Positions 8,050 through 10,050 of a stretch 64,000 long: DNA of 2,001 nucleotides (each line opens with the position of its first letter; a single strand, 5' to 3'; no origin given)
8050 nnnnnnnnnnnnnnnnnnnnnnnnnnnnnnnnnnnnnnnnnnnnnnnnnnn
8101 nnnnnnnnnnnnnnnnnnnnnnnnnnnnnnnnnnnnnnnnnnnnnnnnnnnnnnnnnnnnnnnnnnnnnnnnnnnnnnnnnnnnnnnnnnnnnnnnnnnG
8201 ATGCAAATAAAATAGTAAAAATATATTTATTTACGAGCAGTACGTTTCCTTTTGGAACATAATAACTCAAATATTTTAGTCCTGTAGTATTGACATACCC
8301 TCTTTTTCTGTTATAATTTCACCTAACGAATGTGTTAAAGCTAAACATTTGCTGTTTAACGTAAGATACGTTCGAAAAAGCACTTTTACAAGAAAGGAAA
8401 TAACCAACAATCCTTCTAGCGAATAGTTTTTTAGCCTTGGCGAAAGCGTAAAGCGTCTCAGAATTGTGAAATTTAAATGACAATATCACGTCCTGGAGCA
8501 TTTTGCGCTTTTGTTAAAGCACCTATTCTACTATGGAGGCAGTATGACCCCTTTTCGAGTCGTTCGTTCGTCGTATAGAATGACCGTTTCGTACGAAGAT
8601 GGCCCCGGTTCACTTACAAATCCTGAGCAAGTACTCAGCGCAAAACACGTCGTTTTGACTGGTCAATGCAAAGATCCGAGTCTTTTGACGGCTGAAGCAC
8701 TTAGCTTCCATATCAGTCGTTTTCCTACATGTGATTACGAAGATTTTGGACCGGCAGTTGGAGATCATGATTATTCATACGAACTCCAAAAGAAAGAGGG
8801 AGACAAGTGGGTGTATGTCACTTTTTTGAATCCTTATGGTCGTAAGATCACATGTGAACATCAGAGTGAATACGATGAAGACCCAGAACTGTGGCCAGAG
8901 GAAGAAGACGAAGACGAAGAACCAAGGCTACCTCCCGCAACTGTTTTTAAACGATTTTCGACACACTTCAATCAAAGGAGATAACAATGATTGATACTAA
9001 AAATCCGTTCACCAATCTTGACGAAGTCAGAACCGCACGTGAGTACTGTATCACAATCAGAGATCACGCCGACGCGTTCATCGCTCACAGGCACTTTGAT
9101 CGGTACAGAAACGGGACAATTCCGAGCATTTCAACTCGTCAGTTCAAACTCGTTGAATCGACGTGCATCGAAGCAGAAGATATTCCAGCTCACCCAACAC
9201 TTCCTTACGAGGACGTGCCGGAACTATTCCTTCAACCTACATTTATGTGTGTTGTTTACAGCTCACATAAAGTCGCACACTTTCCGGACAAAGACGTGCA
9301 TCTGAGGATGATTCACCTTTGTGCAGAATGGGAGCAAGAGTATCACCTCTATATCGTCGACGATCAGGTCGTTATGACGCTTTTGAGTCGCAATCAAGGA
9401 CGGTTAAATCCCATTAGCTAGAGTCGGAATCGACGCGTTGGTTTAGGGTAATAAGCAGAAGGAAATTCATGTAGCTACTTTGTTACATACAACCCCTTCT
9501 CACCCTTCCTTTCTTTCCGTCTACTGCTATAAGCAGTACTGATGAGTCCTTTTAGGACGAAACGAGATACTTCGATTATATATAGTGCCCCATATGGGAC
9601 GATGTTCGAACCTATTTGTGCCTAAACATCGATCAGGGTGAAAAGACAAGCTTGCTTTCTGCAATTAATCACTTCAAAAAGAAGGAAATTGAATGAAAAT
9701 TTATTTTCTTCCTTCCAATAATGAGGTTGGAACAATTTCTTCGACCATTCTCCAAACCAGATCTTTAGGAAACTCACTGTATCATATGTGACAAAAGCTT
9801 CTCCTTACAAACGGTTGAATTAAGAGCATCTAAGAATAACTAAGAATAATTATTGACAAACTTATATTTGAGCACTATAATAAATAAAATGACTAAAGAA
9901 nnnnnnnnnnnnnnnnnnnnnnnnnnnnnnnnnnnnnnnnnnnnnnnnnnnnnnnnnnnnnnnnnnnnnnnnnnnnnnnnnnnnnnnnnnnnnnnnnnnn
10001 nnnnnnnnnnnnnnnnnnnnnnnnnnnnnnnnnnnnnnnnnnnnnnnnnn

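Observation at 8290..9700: GC-rich two-gene cassette of unknown function with its own consensus promoter, ending in the ribozyme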

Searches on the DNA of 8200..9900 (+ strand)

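Call 6: search_rna_families(source=window, start=8200, end=9900, threshold=evalue, max_evalue=10, show_alignments=5)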
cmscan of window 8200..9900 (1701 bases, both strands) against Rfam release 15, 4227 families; matches with E-value up to 10: 3.
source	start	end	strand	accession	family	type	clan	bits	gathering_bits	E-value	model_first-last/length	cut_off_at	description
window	9514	9568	+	RF00008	Hammerhead_3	Gene; ribozyme;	CL00010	36.1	48.5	1.2e-05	1-54/54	no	Hammerhead ribozyme (type III)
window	9618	9686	+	RF03024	Rothia-sucC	Cis-reg;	-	16.2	64.5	5.8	1-59/59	no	Rothia-sucC RNA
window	8901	8930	+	RF01306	sR52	Gene; snRNA; snoRNA; CD-box;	-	13.7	50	8.2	1-60/60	no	Small nucleolar RNA sR52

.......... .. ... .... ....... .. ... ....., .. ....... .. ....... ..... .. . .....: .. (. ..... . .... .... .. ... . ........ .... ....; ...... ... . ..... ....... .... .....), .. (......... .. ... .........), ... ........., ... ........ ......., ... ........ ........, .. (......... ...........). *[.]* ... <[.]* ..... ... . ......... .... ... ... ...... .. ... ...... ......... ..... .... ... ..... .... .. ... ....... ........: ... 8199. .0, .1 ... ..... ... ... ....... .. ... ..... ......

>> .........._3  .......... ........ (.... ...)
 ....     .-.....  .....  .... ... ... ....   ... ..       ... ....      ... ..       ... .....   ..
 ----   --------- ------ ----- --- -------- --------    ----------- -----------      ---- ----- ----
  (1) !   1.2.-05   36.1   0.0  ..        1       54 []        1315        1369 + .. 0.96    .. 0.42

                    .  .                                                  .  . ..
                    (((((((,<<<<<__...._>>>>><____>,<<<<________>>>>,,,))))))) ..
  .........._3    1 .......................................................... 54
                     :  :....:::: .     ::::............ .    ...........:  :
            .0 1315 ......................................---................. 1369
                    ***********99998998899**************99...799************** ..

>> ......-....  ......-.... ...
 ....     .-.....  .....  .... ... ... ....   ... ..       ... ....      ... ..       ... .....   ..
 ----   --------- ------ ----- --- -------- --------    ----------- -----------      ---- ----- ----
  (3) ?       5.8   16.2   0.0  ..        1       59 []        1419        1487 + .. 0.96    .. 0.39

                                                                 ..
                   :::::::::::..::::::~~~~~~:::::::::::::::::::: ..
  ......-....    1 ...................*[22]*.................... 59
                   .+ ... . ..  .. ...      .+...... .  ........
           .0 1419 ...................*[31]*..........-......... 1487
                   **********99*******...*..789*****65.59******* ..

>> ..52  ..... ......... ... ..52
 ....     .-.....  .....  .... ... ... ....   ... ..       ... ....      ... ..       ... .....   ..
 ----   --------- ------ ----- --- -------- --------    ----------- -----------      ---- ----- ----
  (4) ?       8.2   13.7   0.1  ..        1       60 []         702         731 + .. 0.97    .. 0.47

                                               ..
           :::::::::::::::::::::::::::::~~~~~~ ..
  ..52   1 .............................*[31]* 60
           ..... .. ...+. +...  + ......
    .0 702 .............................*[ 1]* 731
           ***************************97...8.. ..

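Call 81: search_dna_similar(query=window:9422-9860:+, collection=phages, mode=distant, max_evalue=0.1, max_rows=15)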
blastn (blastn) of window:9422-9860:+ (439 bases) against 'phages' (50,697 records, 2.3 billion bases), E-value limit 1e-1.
No match.
